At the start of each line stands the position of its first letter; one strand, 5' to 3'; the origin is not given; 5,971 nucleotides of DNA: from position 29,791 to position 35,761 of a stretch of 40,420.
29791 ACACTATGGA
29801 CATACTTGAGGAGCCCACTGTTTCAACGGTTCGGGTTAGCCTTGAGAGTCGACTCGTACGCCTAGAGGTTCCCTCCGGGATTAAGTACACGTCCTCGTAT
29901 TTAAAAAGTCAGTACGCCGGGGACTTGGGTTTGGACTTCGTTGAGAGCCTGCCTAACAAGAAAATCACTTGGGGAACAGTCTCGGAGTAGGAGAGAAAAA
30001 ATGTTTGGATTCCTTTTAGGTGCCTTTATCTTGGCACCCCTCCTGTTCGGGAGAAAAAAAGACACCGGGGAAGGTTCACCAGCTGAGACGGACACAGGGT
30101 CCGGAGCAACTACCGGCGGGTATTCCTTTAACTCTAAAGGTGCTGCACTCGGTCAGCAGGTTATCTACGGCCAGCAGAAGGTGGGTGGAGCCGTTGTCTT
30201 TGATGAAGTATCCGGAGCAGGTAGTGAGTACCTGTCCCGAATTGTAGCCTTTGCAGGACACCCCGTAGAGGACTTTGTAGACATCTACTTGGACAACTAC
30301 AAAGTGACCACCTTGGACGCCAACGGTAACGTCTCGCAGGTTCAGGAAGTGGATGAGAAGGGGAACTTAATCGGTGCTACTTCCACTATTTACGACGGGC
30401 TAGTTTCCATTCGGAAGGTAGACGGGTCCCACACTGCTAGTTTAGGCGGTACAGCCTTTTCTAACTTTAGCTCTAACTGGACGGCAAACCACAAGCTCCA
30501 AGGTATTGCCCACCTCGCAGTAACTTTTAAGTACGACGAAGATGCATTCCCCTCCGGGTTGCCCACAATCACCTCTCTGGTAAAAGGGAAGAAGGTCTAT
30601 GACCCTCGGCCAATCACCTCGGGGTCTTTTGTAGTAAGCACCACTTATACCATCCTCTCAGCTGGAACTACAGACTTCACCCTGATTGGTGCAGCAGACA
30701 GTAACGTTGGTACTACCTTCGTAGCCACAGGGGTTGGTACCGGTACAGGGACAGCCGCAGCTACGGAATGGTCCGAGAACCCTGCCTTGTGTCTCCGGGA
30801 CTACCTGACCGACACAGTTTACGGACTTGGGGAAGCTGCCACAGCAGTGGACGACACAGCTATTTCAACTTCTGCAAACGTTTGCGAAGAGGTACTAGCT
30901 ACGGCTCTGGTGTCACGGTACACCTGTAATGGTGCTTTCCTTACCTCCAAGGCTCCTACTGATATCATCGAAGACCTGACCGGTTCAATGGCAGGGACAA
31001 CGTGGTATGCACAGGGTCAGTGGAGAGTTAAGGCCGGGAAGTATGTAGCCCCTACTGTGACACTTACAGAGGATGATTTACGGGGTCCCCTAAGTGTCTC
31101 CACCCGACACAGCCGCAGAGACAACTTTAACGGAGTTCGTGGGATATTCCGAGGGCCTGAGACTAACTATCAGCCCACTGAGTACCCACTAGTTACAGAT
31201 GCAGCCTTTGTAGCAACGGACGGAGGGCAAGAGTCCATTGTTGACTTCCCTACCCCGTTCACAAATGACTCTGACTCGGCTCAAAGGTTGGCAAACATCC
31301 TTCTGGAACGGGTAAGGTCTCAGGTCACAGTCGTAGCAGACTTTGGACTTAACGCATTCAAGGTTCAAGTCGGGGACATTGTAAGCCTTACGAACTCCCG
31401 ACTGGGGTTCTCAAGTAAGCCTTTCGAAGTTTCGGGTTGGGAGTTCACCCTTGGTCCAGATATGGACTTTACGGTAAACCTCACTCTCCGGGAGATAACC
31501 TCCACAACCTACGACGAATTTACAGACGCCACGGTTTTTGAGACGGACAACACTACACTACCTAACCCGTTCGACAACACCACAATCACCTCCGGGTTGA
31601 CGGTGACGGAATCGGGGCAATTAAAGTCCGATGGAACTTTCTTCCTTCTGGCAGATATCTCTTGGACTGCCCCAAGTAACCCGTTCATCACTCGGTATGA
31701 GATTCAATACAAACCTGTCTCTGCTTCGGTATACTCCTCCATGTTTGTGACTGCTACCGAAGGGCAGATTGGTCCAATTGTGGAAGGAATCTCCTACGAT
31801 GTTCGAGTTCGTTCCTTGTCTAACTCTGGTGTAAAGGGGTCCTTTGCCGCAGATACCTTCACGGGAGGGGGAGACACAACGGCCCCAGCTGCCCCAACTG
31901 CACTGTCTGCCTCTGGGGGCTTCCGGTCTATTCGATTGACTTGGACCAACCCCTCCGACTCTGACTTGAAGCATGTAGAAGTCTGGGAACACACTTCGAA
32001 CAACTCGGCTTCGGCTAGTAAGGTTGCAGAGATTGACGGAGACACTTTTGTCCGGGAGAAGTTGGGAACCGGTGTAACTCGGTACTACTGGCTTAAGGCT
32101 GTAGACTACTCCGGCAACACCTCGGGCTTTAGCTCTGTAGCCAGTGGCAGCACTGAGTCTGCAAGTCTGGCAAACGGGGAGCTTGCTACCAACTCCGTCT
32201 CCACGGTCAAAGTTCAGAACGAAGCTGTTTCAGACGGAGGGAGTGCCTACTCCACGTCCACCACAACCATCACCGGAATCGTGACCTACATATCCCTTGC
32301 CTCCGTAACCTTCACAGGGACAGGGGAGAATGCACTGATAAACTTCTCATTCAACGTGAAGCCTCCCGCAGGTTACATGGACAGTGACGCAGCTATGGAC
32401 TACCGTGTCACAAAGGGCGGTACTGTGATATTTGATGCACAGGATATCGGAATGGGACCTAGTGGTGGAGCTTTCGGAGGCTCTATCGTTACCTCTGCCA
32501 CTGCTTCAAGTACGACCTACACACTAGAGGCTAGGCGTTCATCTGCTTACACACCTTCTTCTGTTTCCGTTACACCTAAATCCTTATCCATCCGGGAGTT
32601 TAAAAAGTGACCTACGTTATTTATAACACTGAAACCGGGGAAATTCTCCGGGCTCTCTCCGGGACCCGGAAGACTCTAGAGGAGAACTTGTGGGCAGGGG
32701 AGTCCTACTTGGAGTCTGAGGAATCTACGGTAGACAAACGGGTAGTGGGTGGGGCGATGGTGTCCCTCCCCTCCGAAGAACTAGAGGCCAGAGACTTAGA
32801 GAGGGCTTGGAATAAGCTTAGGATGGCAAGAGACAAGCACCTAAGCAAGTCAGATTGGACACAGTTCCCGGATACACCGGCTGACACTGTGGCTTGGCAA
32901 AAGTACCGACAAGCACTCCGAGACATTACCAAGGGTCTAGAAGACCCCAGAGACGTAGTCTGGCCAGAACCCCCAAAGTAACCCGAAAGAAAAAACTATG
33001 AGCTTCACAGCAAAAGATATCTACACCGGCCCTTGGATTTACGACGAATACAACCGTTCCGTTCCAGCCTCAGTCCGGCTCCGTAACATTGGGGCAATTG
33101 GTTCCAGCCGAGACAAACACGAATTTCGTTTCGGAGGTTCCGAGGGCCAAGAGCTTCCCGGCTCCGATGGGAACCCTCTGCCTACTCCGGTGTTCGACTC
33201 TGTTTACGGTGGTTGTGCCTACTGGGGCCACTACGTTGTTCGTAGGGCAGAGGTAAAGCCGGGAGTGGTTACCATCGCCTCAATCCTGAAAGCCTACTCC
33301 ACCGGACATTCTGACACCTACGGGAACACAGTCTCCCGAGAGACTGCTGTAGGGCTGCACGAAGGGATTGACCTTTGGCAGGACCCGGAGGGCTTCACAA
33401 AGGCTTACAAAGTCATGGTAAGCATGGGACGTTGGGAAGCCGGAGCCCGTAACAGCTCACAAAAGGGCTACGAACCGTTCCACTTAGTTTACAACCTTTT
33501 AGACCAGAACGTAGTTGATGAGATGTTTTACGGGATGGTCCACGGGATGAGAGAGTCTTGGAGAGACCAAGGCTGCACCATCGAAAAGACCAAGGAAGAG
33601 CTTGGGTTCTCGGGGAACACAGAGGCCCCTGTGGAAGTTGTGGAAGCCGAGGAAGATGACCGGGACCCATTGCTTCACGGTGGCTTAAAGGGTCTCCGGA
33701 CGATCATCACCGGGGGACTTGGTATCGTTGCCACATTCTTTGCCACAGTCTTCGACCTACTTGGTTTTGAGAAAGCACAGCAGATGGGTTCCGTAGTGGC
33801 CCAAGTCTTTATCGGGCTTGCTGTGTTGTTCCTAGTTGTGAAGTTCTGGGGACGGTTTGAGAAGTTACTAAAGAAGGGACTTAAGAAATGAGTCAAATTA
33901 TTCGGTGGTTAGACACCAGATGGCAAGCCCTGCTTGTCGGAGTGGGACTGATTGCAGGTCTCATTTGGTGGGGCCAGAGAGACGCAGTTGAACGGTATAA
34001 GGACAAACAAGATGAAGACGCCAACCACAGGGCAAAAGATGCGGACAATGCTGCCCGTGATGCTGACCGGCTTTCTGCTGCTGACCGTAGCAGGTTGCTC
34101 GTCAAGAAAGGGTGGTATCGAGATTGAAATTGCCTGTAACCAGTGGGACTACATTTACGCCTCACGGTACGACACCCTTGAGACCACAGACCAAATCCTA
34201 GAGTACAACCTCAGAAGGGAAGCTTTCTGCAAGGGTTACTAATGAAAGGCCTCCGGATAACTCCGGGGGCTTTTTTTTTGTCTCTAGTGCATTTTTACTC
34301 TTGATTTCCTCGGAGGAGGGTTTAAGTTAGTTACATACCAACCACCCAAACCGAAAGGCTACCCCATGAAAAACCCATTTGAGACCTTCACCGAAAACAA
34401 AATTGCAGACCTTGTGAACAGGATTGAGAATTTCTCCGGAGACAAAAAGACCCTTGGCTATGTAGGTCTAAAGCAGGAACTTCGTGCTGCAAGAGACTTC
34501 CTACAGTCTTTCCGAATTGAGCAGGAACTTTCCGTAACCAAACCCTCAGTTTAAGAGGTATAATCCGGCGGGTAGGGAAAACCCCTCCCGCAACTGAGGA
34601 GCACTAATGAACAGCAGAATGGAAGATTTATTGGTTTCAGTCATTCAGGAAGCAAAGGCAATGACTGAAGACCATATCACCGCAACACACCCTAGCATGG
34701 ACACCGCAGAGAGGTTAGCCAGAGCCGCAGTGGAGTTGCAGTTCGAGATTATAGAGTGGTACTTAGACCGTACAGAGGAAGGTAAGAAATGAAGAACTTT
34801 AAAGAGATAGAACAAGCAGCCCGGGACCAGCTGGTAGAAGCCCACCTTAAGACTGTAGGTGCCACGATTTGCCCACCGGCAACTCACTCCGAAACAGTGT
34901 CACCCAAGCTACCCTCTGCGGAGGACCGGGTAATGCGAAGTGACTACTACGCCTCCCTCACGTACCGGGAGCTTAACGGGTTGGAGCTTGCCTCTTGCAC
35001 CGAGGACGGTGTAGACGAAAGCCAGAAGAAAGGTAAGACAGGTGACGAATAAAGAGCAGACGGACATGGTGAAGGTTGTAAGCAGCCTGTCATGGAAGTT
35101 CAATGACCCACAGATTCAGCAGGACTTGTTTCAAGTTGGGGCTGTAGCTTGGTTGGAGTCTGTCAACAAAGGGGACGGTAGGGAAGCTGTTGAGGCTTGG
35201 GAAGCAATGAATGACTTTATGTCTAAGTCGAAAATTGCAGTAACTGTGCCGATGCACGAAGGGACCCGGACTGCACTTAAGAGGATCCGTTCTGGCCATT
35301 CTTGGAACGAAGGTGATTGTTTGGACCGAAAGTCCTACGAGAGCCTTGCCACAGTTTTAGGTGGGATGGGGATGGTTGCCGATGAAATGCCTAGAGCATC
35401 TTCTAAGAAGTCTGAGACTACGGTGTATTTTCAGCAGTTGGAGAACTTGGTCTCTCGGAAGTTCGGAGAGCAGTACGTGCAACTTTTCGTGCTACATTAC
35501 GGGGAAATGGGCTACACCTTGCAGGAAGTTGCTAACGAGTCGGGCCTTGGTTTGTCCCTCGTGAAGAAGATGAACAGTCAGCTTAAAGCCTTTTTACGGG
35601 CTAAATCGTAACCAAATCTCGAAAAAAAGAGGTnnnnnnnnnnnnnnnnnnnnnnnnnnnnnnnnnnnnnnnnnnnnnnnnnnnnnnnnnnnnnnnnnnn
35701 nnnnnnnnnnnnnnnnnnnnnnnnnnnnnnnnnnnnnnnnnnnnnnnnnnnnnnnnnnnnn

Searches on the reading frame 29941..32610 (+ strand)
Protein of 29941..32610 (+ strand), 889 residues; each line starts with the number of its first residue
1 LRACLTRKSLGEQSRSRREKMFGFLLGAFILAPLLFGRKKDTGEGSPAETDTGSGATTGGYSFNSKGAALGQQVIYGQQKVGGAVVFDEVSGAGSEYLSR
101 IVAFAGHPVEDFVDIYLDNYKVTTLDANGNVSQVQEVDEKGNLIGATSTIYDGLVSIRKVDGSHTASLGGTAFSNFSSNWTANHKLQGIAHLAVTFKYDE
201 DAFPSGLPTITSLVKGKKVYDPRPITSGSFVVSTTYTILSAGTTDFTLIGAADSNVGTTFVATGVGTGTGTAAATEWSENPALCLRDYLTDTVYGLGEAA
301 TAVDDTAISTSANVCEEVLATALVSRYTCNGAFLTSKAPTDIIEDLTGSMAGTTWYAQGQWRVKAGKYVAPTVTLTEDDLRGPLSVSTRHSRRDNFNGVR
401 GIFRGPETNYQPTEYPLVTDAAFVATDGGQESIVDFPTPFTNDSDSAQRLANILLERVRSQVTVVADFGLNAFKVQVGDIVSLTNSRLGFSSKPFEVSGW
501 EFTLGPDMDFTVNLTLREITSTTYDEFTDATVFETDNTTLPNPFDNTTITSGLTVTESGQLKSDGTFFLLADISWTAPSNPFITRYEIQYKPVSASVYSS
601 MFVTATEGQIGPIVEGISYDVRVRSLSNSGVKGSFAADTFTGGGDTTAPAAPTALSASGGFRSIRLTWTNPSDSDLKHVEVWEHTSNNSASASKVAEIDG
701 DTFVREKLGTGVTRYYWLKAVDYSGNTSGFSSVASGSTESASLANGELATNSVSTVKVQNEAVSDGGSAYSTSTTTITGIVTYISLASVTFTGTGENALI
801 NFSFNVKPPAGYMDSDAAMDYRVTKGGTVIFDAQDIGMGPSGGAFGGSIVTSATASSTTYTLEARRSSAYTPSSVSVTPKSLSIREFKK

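Call 10: search_protein_families(library=phrogs, proteins=[window:29941-32610:+], max_evalue=0.001)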
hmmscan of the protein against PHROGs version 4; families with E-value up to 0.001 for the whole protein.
window:29941-32610:+ (889 aa): 8 families
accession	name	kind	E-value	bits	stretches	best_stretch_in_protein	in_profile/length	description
phrog_5616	-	tail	1e-74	253.4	2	272-808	234-764/873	tail fiber protein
phrog_31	-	tail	1.9e-73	249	1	170-747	456-1069/1565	central tail fiber J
phrog_37728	-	unknown function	1.1e-27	96.7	1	272-680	191-592/1894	-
phrog_32822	-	head and packaging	1.3e-11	43.9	1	621-756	644-777/1548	virion structural protein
phrog_11445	-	tail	1.5e-11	43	1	545-761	244-475/2001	minor tail protein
phrog_19394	-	tail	5e-10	39.3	1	632-736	68-171/999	tail fiber protein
phrog_37064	-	tail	6.9e-06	25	1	645-730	87-171/1491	tail fiber protein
phrog_7997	-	tail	1.5e-05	24.7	1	509-726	285-494/589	tail protein and host specificity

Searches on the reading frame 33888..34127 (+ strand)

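Call 42: search_protein_families(library=phrogs, proteins=[window:33888-34127:+], max_evalue=0.01)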
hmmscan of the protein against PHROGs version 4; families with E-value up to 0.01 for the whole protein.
window:33888-34127:+ (79 aa): 1 family
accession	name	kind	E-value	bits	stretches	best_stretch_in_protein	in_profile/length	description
phrog_4511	-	unknown function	0.0017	19.5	1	14-60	22-70/99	-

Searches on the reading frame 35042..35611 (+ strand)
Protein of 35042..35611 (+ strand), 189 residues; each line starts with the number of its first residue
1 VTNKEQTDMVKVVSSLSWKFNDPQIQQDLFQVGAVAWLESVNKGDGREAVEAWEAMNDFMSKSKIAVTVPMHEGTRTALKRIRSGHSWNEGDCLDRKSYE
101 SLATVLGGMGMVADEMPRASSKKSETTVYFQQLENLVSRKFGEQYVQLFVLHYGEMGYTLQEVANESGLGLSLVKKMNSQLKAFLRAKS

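Call 42: search_protein_families(library=phrogs, proteins=[window:35042-35611:+], max_evalue=0.01)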
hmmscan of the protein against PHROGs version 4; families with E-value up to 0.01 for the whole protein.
window:35042-35611:+ (189 aa): 0 families

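Call 46: search_protein_families(library=pfam, proteins=[window:35042-35611:+], max_evalue=0.05)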
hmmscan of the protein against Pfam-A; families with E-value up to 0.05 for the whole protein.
window:35042-35611:+ (189 aa): 2 families
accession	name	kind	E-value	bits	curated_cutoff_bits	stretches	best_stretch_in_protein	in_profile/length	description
PF04542.20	Sigma70_r2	-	0.012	15.9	24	1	13-53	13-52/71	Sigma-70 region 2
PF03279.18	Lip_A_acyltrans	-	0.023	14.3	22.3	1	76-156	57-133/295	Bacterial lipid A biosynthesis acyltransferase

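Call 49: search_solved_structures(query=window:35042-35608:+, max_evalue=1)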
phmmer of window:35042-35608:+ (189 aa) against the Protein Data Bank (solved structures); distinct sequences matched with E-value up to 1: 1.
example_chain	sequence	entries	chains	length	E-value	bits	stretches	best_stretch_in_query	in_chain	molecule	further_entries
6fwv_A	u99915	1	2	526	0.1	15.5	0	123-165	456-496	Collagen Adhesion protein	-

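Call 83: find_homologous_proteins(query=window:35042-35608:+, max_evalue=0.001)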
Query window:35042-35608:+ (189 aa): 7 proteins with E <= 0.001 among 73 candidates.
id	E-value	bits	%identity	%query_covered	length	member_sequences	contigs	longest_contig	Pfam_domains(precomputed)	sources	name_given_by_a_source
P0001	1.3e-117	408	99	100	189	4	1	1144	-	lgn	-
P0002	4.6e-89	315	75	100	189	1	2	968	-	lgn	-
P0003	1.1e-66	242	63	96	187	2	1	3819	-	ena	-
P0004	1.7e-64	235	59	96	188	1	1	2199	-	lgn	-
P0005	2.7e-64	234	57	100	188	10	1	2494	-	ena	-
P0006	8.7e-53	196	51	99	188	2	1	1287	-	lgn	-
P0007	2.6e-47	179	48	95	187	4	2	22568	-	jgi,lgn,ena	-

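Call 85: search_solved_structures(query=A3, max_evalue=10)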
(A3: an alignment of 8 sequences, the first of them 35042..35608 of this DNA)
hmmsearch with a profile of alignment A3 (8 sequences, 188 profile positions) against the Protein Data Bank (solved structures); distinct sequences matched with E-value up to 10: 12.
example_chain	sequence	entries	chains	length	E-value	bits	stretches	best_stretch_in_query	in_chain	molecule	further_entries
9wsm_F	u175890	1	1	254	5.3e-06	29.4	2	22-111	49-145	RNA polymerase sigma factor FliA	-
9wsf_A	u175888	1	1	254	5.4e-06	29.4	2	22-111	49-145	RNA polymerase sigma factor FliA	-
2x48_A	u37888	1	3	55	0.097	15.5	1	149-176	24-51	CAG38821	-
6pmi_F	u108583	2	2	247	0.15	14.9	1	125-187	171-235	RNA polymerase sigma factor FliA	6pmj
6fwv_A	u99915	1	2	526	0.16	14.8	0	110-160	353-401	Collagen Adhesion protein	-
1sig_A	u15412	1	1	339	0.35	13.7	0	10-47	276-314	RNA POLYMERASE PRIMARY SIGMA FACTOR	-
6w1s_B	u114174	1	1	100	0.42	13.5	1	103-182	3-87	Mediator of RNA polymerase II transcription subunit 4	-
2h09_A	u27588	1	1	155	0.71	12.7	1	121-181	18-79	Transcriptional regulator mntR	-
9r1j_A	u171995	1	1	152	0.89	12.4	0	131-183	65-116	sc-apCC-4-NR-1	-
1mw8_X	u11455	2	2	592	0.92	12.3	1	124-167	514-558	DNA Topoisomerase I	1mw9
1zgg_A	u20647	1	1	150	1.2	12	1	99-186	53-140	Putative low molecular weight protein-tyrosine-phosphatase ywlE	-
4kk3_A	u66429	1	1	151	1.2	11.9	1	99-186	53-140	Low molecular weight protein-tyrosine-phosphatase YwlE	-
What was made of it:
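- On Sigma-28 (FliA) promoter: A profile hits FliA at E = 5e-6 (call 85).
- A profile of the phage sigma and its homologues hits FliA in the PDB at E = 5e-6 (call 85).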

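Call 95: find_encoding_contigs(protein=P0007, flank=10000, max_places=4)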
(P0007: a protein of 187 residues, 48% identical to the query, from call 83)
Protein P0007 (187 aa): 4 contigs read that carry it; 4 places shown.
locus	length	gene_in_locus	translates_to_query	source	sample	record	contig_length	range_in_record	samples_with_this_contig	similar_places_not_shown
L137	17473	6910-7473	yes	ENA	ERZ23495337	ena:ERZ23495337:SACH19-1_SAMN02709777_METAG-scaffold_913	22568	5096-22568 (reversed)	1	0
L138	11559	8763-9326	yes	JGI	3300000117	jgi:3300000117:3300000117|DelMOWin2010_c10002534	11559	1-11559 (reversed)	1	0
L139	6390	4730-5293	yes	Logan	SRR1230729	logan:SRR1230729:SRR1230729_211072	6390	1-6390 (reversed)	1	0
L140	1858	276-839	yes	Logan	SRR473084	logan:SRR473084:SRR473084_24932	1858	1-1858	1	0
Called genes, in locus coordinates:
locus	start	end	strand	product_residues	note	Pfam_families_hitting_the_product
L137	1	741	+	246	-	?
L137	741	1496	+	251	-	-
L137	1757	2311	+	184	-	-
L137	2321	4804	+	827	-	-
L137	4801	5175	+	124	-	PF16778:Phage_tail_APC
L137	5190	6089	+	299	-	-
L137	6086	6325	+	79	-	-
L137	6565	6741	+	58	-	-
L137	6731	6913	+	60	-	-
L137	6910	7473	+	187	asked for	-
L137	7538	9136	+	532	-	PF13155:Toprim_2, PF03796:DnaB_C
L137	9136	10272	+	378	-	PF01555:N6_N4_Mtase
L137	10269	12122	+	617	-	PF00476:DNA_pol_A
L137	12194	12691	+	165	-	-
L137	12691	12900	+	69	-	-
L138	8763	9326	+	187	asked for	-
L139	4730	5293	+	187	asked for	-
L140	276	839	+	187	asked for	-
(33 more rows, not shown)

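Call 98: find_related_loci(query=A3, collection=viral_contigs, flank=10000)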
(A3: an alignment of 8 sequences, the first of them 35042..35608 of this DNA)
Query A3 (189 aa) in viral_contigs; peptide patterns used: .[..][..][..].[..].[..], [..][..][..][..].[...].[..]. (x = any residue, [..] = any of these).
75 stretches matched a pattern; 3 encode a relative of the query (tblastn E <= 1e-3); 3 distinct loci.
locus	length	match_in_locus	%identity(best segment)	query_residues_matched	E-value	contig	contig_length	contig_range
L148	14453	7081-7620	48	8-187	1e-55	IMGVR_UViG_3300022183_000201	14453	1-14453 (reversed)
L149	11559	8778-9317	48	8-187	1e-55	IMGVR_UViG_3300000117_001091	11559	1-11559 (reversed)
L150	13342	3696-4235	48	8-187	1e-55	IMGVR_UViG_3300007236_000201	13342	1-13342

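Call 99: search_protein_families(library=pfam, alignment_id=A3, max_evalue=0.1)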
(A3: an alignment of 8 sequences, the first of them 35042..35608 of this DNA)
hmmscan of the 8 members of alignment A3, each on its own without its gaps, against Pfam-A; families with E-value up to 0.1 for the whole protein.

A. member 1, window:35042-35608:+ (189 aa): 2 families
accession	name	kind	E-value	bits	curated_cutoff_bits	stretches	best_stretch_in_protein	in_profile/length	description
PF04542.20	Sigma70_r2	-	0.012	15.9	24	1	13-53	13-52/71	Sigma-70 region 2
PF03279.18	Lip_A_acyltrans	-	0.023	14.3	22.3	1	76-156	57-133/295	Bacterial lipid A biosynthesis acyltransferase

B. families by the number of members that match (of 8 scanned): 9 families
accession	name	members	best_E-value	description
PF04542.20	Sigma70_r2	7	0.0073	Sigma-70 region 2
PF04545.22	Sigma70_r4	5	0.00061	Sigma-70, region 4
PF08445.16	FR47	2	0.079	FR47-like protein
PF09339.16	HTH_IclR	1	0.012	IclR helix-turn-helix domain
PF08281.18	Sigma70_r4_2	1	0.013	Sigma-70, region 4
PF03279.18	Lip_A_acyltrans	1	0.023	Bacterial lipid A biosynthesis acyltransferase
PF02954.25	HTH_8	1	0.034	Bacterial regulatory protein, Fis family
PF02043.22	Bac_chlorC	1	0.037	Bacteriochlorophyll C binding protein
PF13556.12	HTH_30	1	0.057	PucR C-terminal helix-turn-helix domain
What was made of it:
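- On Sigma-28 (FliA) promoter: Pfam regions 2 and 4 give weak matches in most homologues (call 99).
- Pfam region 2 matches 7 of 8 homologues and region 4 matches 5 of 8 (call 99).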
